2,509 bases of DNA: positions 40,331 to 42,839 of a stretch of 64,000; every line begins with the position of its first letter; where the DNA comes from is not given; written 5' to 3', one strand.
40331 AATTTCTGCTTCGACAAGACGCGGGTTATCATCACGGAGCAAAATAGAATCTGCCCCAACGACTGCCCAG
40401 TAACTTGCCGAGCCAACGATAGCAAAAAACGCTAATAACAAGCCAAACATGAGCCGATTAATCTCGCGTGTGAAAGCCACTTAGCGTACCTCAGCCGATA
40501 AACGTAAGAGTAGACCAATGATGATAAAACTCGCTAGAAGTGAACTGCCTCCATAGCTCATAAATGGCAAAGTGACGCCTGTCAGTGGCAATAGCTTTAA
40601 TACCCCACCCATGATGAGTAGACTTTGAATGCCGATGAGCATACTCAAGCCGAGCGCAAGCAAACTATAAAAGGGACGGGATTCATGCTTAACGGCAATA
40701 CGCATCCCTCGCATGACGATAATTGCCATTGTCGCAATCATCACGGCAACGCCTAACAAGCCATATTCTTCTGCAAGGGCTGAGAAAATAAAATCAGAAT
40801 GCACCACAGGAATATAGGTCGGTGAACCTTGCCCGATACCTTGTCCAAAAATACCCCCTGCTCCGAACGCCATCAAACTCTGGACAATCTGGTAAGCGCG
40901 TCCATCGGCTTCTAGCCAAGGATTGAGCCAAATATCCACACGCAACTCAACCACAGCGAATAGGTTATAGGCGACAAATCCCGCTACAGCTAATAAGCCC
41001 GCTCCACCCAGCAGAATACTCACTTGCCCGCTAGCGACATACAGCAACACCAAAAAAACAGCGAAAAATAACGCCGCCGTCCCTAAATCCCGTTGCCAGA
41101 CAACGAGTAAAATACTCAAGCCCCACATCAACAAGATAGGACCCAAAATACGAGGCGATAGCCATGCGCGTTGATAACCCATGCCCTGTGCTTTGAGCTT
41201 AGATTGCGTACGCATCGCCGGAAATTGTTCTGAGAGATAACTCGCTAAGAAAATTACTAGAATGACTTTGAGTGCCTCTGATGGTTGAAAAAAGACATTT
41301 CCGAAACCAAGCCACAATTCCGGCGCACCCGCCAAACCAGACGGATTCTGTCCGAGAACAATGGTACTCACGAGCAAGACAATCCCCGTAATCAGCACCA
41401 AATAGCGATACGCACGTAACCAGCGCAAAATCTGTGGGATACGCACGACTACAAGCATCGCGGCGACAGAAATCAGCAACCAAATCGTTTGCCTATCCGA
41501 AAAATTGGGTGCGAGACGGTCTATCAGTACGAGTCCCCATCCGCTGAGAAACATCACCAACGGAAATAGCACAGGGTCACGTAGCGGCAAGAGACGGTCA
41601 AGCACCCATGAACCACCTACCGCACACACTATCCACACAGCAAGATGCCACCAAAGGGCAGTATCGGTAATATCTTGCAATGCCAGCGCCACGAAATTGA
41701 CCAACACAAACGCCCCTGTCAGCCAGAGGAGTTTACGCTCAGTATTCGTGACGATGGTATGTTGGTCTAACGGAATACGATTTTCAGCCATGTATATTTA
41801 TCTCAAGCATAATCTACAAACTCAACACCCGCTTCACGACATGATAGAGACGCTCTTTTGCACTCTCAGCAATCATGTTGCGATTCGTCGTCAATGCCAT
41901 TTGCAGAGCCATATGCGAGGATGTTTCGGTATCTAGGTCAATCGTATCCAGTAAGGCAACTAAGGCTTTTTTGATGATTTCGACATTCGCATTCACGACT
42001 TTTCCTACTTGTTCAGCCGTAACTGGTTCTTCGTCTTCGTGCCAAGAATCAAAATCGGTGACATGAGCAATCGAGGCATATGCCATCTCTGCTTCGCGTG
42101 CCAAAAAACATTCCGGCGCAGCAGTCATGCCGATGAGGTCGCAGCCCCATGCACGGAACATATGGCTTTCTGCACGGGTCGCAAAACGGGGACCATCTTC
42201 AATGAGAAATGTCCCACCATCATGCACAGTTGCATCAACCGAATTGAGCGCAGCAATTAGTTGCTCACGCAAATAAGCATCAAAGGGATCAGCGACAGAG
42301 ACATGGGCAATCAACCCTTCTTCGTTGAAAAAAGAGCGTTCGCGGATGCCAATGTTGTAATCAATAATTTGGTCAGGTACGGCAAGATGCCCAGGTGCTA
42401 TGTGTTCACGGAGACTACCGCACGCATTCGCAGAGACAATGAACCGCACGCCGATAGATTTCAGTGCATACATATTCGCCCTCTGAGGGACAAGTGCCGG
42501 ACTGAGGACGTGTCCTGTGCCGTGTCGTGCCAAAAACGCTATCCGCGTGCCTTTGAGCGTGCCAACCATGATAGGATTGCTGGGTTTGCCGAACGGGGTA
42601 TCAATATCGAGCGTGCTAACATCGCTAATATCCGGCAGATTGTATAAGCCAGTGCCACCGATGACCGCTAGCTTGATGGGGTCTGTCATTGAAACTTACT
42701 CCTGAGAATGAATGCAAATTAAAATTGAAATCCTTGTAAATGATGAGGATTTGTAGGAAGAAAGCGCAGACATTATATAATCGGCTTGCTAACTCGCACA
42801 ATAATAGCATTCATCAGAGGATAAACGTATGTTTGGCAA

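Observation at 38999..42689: mtnP - SEDS - class-B PBP operon in which the PBP has lost the SxxK and KTG catalytic motifs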

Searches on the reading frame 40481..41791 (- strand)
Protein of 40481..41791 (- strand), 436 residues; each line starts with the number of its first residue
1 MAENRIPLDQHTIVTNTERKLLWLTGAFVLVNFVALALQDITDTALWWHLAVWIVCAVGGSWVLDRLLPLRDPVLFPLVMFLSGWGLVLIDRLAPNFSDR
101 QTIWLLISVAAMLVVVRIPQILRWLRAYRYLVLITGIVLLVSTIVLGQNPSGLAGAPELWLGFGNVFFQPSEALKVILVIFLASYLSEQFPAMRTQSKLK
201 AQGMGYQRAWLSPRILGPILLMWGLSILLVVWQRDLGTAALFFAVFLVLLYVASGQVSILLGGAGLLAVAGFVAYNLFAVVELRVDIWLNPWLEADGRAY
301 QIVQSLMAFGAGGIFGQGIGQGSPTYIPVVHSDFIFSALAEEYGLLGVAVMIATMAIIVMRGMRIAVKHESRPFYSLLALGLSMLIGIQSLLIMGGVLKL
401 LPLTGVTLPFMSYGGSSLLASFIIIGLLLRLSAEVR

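Call 3: search_protein_families(library=pfam, proteins=[window:40481-41791:-], max_evalue=0.01)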
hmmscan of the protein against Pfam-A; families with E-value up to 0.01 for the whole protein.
window:40481-41791:- (436 aa): 1 family
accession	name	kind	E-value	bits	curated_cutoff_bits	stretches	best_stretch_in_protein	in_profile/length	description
PF01098.24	FTSW_RODA_SPOVE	-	3.4e-77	260.3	26.4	1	76-435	14-354/356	Cell cycle protein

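Call 4: search_protein_families(library=ncbifam, proteins=[window:40481-41791:-], max_evalue=0.01)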
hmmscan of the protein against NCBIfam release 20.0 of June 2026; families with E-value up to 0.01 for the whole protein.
window:40481-41791:- (436 aa): 6 families
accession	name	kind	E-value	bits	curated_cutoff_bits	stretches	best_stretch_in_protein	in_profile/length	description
TIGR02614.1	ftsW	equivalog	5.5e-76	256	337.5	1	96-434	36-356/357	putative lipid II flippase FtsW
TIGR02615.1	spoVE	exception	3.5e-61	207.6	448.8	1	97-432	37-353/354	stage V sporulation protein E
TIGR02210.1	rodA_shape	equivalog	4.9e-60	203.5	336.7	1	74-433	3-354/357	rod shape-determining protein RodA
NF008042.0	PRK10774.1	equivalog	1.4e-43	149.4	493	1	97-436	72-393/405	cell division protein FtsW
NF037961.1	RodA_shape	subfamily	5.3e-30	105.1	150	2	297-434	271-410/415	rod shape-determining protein RodA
NF008060.0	PRK10794.1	equivalog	1.6e-29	103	590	1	98-429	46-357/370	peptidoglycan glycosyltransferase MrdB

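Call 11: search_solved_structures(query=window:40481-41791:-, max_evalue=0.001, show_alignments=2)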
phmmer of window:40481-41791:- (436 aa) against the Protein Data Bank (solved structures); distinct sequences matched with E-value up to 0.001: 7.
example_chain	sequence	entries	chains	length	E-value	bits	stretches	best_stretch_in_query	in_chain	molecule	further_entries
8bh1_A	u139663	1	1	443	7.6e-34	121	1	96-434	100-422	Probable peptidoglycan glycosyltransferase FtsW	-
25hr_A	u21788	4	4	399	8.6e-34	120.8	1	96-434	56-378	Probable peptidoglycan glycosyltransferase FtsW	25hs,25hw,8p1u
8tj3_B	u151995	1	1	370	5.6e-26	95.1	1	99-430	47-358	Peptidoglycan glycosyltransferase MrdB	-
6bar_A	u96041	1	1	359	7.1e-24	88.2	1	117-430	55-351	Rod shape determining protein RodA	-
6pl5_A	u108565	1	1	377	1.1e-23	87.5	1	116-430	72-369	Peptidoglycan glycosyltransferase RodA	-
6bas_A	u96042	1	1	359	1.5e-22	83.8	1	117-430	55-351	Peptidoglycan glycosyltransferase RodA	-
6pl6_A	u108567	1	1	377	2.4e-22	83.1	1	116-430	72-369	Peptidoglycan glycosyltransferase RodA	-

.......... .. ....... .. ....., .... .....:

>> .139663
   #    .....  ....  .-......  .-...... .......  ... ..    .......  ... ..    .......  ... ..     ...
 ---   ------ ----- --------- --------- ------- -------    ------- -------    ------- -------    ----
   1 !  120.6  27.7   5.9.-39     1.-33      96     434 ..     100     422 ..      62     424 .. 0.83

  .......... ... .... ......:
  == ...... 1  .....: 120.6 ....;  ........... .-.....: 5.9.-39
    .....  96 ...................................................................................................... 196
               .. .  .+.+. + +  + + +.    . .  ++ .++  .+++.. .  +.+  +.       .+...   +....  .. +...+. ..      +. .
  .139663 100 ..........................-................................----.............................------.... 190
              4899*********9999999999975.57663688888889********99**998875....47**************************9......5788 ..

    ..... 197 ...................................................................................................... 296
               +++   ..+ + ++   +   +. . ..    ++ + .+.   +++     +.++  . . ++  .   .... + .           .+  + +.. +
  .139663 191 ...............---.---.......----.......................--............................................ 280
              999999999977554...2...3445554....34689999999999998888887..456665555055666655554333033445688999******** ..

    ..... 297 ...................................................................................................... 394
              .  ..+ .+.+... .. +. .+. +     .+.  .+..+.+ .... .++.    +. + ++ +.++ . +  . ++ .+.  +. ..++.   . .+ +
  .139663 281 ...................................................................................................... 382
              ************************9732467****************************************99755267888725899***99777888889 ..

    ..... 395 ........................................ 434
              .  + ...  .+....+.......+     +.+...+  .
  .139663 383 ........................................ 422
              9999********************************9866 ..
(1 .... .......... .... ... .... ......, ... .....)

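Call 58: find_encoding_contigs(protein=window:40481-41791:-, flank=10000, max_places=3)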
Protein window:40481-41791:- (436 aa): 3 contigs read that carry it; 2 places shown.
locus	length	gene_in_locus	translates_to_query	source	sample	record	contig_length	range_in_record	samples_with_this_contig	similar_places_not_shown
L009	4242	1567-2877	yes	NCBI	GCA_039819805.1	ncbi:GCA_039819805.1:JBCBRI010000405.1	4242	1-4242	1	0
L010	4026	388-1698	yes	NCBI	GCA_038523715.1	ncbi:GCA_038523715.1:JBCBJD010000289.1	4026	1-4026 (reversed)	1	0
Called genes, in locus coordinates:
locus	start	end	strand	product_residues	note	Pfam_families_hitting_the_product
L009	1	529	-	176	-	PF02897:Peptidase_S9_N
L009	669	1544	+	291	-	PF01048:PNP_UDP_1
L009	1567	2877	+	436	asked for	PF01098:FTSW_RODA_SPOVE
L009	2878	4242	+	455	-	PF21922:PBP_dimer_2, PF00905:Transpeptidase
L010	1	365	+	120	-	PF01048:PNP_UDP_1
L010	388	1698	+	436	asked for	PF01098:FTSW_RODA_SPOVE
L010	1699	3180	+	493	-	PF21922:PBP_dimer_2, PF00905:Transpeptidase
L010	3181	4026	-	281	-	PF03706:LPG_synthase_TM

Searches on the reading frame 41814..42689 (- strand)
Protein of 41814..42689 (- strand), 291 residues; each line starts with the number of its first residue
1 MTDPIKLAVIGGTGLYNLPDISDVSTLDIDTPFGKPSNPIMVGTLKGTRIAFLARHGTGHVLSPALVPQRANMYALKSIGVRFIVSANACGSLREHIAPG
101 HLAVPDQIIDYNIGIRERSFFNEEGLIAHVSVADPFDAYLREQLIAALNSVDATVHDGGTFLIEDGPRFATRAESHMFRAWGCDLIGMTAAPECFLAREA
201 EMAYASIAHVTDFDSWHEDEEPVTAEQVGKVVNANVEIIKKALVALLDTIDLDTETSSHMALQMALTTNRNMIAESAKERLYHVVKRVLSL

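Call 3: search_protein_families(library=pfam, proteins=[window:41814-42689:-], max_evalue=0.01)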
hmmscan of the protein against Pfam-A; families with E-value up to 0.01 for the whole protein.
window:41814-42689:- (291 aa): 1 family
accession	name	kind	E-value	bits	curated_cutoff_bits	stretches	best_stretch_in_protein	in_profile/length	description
PF01048.26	PNP_UDP_1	-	3.6e-43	148.1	25.1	1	6-247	1-232/233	Phosphorylase superfamily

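Call 4: search_protein_families(library=ncbifam, proteins=[window:41814-42689:-], max_evalue=0.01)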
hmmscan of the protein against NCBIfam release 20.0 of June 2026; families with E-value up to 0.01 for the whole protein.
window:41814-42689:- (291 aa): 12 families
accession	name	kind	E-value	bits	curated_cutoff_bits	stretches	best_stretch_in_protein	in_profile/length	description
NF006492.0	PRK08931.1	equivalog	3.1e-88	296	437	1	6-289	5-289/291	S-methyl-5'-thioadenosine phosphorylase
TIGR01694.1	MTAP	equivalog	7.4e-85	284.1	274.85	1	7-246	2-237/240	S-methyl-5'-thioadenosine phosphorylase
NF005657.0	PRK07432.1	equivalog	1.4e-81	273.8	453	1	5-287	4-288/291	S-methyl-5'-thioadenosine phosphorylase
NF006334.0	PRK08564.1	equivalog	3.6e-81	272.2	382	1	6-266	9-266/267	S-methyl-5'-thioadenosine phosphorylase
NF005876.0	PRK07823.1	equivalog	1.4e-74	250.6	306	1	5-258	6-253/267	S-methyl-5'-thioadenosine phosphorylase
NF006599.0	PRK09136.1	equivalog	2.5e-67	226.6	223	1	6-246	3-243/247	S-methyl-5'-thioinosine phosphorylase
NF006054.0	PRK08202.1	equivalog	3.6e-24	85.7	218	1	41-247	68-271/274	purine-nucleoside phosphorylase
TIGR01697.1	PNPH-PUNA-XAPA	subfamily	4e-22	78.7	197.1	1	40-244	43-243/247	inosine/guanosine/xanthosine phosphorylase family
TIGR01698.1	PUNP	equivalog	1.1e-18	67.6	302.6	1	71-228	73-226/245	purine-nucleoside phosphorylase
TIGR01700.1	PNPH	equivalog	4.4e-16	59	293.35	1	40-245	43-246/249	purine nucleoside phosphorylase I, inosine and guanosine-specific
TIGR01699.1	XAPA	equivalog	8e-13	48.5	370.9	1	40-216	43-217/248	xanthosine phosphorylase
NF004079.0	PRK05584.1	equivalog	0.0036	16.8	169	1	39-174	32-157/232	5'-methylthioadenosine/adenosylhomocysteine nucleosidase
